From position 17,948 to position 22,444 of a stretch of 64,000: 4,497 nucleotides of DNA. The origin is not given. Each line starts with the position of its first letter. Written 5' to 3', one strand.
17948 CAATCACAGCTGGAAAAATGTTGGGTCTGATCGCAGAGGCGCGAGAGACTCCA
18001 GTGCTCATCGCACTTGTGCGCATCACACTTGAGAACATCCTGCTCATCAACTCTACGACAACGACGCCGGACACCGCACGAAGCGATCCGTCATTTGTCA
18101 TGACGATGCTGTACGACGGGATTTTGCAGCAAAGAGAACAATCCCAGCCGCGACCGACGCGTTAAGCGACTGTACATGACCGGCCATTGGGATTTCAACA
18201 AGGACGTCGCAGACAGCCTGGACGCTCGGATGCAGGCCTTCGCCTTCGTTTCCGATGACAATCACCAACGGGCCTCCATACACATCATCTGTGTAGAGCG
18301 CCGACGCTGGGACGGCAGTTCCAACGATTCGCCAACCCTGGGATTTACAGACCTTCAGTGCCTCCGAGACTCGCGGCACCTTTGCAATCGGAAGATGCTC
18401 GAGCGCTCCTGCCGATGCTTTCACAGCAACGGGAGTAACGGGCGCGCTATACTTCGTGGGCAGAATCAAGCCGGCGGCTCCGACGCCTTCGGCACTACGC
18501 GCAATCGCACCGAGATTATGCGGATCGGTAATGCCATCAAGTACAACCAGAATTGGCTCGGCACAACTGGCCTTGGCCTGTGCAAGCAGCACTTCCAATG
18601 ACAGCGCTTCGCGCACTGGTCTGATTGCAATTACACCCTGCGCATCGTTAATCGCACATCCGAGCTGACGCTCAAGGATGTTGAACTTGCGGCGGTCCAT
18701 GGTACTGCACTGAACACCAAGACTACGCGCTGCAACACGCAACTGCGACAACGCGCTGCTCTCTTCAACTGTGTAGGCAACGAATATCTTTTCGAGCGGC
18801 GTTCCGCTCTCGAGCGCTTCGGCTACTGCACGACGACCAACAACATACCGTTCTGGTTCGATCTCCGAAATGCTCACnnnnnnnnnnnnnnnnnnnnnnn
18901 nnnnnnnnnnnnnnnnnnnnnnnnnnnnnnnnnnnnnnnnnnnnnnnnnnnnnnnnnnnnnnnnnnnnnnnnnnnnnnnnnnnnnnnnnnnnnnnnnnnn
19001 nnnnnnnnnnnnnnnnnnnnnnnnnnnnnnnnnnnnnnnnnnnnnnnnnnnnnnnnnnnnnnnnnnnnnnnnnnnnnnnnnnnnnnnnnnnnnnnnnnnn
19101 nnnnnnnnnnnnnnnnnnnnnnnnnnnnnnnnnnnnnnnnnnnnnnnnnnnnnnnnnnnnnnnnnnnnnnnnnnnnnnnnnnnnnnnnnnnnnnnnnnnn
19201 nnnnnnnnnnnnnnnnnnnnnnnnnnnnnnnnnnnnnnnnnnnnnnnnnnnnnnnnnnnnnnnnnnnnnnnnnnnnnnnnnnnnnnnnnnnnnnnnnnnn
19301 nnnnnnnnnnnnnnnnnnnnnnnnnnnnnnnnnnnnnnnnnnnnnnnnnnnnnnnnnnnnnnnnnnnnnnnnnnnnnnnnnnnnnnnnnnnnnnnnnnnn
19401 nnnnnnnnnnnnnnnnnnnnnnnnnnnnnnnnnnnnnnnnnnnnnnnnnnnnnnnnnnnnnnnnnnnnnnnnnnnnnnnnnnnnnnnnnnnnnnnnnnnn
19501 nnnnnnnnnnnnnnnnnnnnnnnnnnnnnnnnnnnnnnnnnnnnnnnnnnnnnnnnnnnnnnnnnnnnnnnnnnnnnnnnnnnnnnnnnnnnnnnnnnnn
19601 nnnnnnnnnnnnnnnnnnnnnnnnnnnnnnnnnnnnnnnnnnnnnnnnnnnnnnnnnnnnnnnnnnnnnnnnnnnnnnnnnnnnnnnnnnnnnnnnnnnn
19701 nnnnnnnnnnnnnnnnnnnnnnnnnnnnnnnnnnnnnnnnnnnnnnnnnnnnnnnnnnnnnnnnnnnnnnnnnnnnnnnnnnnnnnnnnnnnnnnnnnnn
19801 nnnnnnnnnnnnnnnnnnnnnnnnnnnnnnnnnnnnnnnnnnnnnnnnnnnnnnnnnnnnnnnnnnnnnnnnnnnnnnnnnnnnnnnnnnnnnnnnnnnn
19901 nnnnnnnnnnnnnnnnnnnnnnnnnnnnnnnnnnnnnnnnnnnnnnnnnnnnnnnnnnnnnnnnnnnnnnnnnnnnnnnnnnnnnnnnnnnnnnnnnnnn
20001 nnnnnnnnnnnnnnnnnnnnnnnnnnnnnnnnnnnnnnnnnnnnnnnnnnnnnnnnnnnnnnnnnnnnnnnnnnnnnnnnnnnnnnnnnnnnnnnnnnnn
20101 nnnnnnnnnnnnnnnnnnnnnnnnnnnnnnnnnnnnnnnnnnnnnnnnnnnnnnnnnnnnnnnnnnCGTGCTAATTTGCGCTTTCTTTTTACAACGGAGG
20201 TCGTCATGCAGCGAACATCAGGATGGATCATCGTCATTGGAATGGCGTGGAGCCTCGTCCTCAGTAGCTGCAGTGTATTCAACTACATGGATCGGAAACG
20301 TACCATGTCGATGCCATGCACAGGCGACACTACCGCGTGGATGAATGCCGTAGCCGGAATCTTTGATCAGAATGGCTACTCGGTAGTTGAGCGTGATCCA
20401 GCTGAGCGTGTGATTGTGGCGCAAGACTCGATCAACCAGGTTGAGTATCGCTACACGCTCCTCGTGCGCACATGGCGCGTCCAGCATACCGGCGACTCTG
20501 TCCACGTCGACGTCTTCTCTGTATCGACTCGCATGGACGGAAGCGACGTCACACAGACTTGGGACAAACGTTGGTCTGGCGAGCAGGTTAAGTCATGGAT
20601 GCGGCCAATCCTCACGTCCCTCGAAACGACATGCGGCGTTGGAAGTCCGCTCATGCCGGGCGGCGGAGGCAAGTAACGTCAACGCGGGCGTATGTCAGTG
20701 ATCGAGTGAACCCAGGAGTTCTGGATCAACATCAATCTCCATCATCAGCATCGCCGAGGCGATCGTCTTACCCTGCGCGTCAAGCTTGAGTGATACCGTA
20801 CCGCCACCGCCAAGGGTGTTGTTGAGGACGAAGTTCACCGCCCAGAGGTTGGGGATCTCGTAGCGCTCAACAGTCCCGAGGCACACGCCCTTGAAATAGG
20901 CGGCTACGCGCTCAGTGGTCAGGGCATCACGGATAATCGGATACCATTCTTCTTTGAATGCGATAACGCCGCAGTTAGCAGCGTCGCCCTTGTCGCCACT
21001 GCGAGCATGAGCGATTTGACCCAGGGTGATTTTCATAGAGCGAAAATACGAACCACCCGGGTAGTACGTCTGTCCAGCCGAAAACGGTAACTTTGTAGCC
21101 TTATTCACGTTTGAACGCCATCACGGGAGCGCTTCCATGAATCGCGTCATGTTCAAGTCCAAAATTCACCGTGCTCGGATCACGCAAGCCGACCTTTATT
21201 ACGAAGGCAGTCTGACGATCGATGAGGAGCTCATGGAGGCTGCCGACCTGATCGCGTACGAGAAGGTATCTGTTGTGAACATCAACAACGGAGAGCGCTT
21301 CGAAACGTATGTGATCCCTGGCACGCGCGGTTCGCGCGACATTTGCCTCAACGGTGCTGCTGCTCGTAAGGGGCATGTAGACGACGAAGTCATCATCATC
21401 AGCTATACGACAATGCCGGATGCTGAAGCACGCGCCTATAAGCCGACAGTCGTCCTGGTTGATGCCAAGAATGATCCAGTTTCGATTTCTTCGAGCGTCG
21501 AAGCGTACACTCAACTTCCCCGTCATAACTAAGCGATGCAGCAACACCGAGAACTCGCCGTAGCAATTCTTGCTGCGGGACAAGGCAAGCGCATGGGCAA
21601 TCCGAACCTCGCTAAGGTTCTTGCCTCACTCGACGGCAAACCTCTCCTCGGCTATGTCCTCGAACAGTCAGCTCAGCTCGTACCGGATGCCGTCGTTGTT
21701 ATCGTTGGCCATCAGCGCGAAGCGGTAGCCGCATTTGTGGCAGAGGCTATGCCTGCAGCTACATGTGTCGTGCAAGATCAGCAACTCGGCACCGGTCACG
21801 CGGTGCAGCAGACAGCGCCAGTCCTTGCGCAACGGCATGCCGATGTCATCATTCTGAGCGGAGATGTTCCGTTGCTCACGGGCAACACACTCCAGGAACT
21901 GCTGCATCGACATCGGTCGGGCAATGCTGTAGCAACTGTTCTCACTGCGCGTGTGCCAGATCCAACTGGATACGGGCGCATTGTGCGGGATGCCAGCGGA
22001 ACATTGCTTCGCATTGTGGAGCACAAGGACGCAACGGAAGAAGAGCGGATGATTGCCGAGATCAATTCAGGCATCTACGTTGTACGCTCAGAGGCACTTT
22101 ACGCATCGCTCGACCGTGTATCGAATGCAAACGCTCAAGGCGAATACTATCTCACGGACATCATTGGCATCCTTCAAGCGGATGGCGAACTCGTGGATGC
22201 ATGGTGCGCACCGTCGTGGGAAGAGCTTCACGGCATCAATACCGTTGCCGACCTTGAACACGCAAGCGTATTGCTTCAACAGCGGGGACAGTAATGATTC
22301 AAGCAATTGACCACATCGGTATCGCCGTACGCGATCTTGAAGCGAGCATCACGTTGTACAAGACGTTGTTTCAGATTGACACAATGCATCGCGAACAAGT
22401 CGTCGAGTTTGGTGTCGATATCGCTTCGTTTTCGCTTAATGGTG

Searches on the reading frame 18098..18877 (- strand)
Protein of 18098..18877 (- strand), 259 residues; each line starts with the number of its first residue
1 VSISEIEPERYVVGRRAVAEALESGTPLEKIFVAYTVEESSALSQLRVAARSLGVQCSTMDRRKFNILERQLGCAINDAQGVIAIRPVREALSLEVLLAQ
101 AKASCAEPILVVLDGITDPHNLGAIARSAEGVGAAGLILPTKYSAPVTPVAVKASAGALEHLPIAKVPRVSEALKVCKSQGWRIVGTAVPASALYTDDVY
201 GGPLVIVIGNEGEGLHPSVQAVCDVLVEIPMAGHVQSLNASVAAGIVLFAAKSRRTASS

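Call 27: search_protein_families(library=pfam, proteins=[window:18098-18877:-], max_evalue=0.001)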
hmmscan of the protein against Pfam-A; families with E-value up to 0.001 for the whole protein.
window:18098-18877:- (259 aa): 2 families
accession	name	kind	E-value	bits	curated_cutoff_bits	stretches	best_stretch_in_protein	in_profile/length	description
PF00588.24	SpoU_methylase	-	9.2e-41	139.7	29.7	1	109-249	2-142/142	SpoU rRNA Methylase family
PF08032.17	SpoU_sub_bind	-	6.6e-06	26.8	22.8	1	11-68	1-57/76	RNA 2'-O ribose methyltransferase substrate binding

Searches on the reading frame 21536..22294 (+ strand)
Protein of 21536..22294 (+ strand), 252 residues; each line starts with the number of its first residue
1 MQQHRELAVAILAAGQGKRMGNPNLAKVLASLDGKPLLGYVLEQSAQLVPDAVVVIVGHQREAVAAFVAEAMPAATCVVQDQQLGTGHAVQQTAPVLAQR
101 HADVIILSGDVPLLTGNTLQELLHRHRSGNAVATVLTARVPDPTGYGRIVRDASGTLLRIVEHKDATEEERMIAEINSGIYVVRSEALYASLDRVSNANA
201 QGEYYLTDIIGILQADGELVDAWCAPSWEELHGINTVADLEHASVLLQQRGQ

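Call 27: search_protein_families(library=pfam, proteins=[window:21536-22294:+], max_evalue=0.001)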
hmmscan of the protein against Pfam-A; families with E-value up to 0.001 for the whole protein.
window:21536-22294:+ (252 aa): 5 families
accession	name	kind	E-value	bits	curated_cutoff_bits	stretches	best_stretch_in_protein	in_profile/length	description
PF12804.13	NTP_transf_3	-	3.2e-20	73.3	27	1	10-154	2-141/160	MobA-like NTP transferase domain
PF00483.29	NTP_transferase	-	1.9e-18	67.4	21.2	1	11-222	4-218/245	Nucleotidyl transferase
PF01128.25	IspD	-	7.3e-06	26.3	27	1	8-136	2-126/221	2-C-methyl-D-erythritol 4-phosphate cytidylyltransferase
PF02348.25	CTP_transf_3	-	4.2e-05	23.9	22.6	1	27-132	16-120/217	Cytidylyltransferase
PF01983.22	CofC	-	0.00083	19.1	22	0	25-127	17-114/217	Guanylyl transferase CofC like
